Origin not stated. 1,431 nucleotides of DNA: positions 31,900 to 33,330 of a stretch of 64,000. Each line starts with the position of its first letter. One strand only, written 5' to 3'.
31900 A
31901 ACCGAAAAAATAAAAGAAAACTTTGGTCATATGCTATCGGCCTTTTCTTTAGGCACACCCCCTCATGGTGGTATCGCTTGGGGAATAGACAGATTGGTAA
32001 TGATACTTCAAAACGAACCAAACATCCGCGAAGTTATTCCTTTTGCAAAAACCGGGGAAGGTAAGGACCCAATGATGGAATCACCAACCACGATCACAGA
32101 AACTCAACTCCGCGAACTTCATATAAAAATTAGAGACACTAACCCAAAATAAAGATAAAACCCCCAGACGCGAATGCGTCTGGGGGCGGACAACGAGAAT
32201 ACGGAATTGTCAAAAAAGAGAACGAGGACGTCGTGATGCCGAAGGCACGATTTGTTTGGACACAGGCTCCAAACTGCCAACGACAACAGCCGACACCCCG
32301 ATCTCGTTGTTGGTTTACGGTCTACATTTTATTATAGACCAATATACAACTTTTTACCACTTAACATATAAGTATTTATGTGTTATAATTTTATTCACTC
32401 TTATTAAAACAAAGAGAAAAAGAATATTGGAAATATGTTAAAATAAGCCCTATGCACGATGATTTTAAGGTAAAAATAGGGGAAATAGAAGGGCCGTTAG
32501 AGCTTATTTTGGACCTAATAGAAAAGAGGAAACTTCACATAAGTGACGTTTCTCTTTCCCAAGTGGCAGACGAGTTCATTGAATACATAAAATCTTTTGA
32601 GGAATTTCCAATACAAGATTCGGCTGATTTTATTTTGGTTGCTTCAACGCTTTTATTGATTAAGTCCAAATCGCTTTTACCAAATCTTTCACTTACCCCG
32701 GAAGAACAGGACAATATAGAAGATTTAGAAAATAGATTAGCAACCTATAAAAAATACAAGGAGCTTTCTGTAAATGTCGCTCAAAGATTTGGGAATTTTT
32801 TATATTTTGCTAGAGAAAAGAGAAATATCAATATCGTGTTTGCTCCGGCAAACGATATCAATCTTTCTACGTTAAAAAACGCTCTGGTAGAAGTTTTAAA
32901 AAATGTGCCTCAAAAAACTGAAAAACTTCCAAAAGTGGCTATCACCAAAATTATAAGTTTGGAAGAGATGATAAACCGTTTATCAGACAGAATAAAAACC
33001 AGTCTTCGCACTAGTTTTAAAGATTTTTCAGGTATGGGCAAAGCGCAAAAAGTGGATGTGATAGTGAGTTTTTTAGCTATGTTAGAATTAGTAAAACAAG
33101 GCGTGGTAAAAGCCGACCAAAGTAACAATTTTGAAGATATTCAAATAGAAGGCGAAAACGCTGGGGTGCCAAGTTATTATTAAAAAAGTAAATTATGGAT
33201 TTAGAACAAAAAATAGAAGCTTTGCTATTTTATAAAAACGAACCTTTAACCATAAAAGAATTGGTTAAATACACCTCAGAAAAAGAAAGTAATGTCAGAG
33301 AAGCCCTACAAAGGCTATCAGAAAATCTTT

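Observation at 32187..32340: GC-rich, helix-rich intergenic element after aspS: candidate structured ncRNA (~120-150 nt)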

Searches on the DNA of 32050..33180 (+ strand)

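Call 4: search_rna_families(source=window, start=32050, end=32500, threshold=evalue, max_evalue=10, show_alignments=4)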
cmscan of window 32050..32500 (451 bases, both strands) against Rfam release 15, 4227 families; matches with E-value up to 10: 5.
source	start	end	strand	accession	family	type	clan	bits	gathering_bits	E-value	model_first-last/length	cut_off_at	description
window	32154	32252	-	RF01456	VrrA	Gene; antisense;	-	23.1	50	0.098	1-140/140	no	Vibrio regulatory RNA of OmpA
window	32153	32201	-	RF02399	NsiR1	Gene; sRNA;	-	19.7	39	0.17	1-60/60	no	Nitrogen stress-induced RNA 1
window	32358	32419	+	RF02971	emrB-Lactobacillus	Gene; sRNA;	-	17.4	60.8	5.6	1-66/66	no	emrB-Lactobacillus RNA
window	32437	32486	+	RF01326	CRISPR-DR13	Gene; CRISPR;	-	16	37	9.8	1-30/30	no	CRISPR RNA direct repeat element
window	32066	32136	+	RF01933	bxd_5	Gene; lncRNA;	-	11.7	50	3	1-57/57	no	Bithoraxoid conserved region 5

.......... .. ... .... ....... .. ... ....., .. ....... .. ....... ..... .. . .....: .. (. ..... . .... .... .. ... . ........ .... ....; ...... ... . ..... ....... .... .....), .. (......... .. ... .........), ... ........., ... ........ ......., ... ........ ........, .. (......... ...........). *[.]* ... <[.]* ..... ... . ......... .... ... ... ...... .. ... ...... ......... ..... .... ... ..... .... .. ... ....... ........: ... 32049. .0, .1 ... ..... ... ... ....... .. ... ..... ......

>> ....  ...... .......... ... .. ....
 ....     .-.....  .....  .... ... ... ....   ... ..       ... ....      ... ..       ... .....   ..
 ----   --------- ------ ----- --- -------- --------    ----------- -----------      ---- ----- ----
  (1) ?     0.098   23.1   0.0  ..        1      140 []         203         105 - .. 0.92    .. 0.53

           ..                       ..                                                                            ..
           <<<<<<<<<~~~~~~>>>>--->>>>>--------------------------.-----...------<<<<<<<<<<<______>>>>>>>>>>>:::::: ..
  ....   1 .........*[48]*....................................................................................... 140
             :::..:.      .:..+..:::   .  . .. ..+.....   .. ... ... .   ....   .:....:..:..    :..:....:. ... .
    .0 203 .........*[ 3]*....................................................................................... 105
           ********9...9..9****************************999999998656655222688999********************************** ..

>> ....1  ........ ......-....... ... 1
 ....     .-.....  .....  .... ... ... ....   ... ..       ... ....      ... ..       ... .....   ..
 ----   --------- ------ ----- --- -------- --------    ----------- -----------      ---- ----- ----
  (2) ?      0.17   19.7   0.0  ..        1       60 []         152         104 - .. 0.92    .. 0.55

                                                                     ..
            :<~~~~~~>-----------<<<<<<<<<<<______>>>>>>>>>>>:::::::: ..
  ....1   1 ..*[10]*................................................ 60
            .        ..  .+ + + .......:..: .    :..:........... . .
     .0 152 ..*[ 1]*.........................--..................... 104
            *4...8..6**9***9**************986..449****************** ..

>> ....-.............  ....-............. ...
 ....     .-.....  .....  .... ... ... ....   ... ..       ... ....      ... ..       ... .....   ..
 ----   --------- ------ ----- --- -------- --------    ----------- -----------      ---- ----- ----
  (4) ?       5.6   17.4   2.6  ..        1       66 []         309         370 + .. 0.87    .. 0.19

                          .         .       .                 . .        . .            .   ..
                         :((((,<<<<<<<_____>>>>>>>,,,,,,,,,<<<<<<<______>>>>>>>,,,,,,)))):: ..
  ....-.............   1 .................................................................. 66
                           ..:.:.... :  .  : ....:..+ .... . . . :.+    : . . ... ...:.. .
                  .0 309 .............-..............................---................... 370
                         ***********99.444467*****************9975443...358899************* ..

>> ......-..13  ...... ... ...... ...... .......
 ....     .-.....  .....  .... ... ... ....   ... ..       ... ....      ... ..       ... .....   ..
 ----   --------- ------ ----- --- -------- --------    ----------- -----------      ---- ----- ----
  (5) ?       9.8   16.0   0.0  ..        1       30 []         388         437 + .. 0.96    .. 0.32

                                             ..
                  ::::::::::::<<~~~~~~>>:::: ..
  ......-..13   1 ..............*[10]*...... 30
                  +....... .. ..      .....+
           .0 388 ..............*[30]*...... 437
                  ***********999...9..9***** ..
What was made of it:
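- On 5S rRNA: No hit at E up to 10 in 32050-32500 with permissive filters (call 4).
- There is no Rfam hit for these families at E up to 10 in a 451-nt search with permissive filters (call 4).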

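Call 53: search_rna_families(sources=[L098, L138, L129, L135], threshold=evalue, max_evalue=5)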
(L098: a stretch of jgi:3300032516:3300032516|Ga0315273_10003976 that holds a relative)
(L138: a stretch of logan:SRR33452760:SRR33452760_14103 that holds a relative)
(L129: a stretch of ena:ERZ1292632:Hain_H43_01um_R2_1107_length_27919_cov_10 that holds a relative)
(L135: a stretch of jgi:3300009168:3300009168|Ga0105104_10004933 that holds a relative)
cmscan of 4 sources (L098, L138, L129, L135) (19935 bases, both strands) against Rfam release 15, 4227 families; matches with E-value up to 5: 6.
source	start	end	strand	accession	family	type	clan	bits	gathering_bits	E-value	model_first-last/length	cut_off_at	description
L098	986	1053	+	RF01905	HOTAIR_2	Gene; lncRNA;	-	23.5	60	0.065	1-69/69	no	HOTAIR conserved region 2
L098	2424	2489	+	RF04240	mir-4716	Gene; miRNA;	-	20.9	76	3.7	1-84/84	no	mir-4716 microRNA precursor family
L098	4092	4165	+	RF01177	snR67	Gene; snRNA; snoRNA; CD-box;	CL00053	20.1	55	3.5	1-83/83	no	Small nucleolar RNA snR67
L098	4704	4751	+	RF02477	GlsR9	Gene; snRNA; snoRNA; CD-box;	-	19.8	95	2.9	26-75/79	no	Small nucleolar RNA GlsR9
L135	4923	4979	-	RF01145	sR14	Gene; snRNA; snoRNA; CD-box;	-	17.6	38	0.83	1-54/54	no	Small nucleolar RNA sR14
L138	2614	2820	+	RF03077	RT-2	Gene; sRNA;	-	16.6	40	4.4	1-222/222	no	RT-2 RNA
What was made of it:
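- Closest known: 6S RNA. Different: No model match (calls 4, 53).
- Four relatives give none at E up to 5 (call 53).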

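Call 81: search_with_rna_model(model_id=R1, sources=[L098, L138, L135, L137, L002, L035], max_evalue=10, filters=off, show_alignments=3)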
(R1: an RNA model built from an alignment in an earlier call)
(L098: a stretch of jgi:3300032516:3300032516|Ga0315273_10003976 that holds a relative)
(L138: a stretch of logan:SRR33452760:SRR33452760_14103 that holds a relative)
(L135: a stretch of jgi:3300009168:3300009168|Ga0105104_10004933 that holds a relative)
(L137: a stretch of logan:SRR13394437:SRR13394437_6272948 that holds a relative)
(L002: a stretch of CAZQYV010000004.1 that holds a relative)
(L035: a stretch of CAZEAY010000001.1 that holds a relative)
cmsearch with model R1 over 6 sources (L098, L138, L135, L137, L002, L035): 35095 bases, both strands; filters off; matches with E-value up to 10: 14.
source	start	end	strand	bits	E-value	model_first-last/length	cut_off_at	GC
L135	2264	2364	-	13.8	0.82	1-113/113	no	0.46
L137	551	612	-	11.7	2.4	1-113/113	no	0.27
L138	1772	1838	-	11.4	2.8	1-113/113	no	0.4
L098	1056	1149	-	11.3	2.9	1-113/113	no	0.33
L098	1586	1635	-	10.8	3.8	1-113/113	no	0.34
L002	2180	2260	-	10.6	4.1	1-113/113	no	0.33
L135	3255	3303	-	10.5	4.5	1-113/113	no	0.33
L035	3060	3141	-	10.2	5.2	1-113/113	no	0.37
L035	6066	6121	-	10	5.8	1-113/113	no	0.43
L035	3552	3658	-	9.7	6.7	1-113/113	no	0.34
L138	2682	2753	+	9.5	7.2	1-113/113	no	0.36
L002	5095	5168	-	9.4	7.6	1-113/113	no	0.34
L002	4724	4820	-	9.2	8.4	1-113/113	no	0.36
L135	4276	4339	-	9.1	9.1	1-113/113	no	0.34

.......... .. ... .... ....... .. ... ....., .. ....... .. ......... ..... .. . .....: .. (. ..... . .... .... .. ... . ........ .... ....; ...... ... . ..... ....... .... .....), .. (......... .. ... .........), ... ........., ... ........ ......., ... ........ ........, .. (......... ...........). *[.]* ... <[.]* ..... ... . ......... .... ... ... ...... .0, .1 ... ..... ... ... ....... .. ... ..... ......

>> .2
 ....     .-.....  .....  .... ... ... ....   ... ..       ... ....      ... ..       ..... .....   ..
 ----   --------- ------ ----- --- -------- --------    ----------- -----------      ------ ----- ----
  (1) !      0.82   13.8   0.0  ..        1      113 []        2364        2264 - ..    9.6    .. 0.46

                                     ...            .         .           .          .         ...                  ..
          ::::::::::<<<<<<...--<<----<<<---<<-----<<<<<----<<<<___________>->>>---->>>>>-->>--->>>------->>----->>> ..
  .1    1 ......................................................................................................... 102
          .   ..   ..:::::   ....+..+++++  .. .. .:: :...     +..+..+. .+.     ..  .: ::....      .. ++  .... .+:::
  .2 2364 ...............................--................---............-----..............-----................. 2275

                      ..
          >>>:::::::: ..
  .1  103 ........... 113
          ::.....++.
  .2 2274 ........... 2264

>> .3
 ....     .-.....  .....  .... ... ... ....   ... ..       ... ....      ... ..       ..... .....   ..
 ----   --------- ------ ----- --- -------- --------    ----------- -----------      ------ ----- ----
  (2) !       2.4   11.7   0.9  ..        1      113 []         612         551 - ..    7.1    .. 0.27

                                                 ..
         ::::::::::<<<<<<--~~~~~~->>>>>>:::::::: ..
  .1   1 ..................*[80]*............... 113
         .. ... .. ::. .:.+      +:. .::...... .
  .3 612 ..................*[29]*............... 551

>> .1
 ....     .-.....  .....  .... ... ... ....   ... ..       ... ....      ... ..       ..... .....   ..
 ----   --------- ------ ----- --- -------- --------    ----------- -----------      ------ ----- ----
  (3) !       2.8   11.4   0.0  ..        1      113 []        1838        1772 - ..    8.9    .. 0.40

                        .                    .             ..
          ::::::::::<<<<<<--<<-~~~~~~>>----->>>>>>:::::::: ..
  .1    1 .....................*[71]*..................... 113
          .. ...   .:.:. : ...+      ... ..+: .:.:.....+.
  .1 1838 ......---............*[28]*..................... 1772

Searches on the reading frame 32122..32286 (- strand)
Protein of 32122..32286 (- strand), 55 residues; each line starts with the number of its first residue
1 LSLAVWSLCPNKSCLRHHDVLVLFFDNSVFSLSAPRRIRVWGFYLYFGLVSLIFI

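Call 9: search_protein_families(library=pfam, proteins=[window:32122-32286:-])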
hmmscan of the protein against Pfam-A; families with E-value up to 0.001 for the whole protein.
window:32122-32286:- (55 aa): 0 families
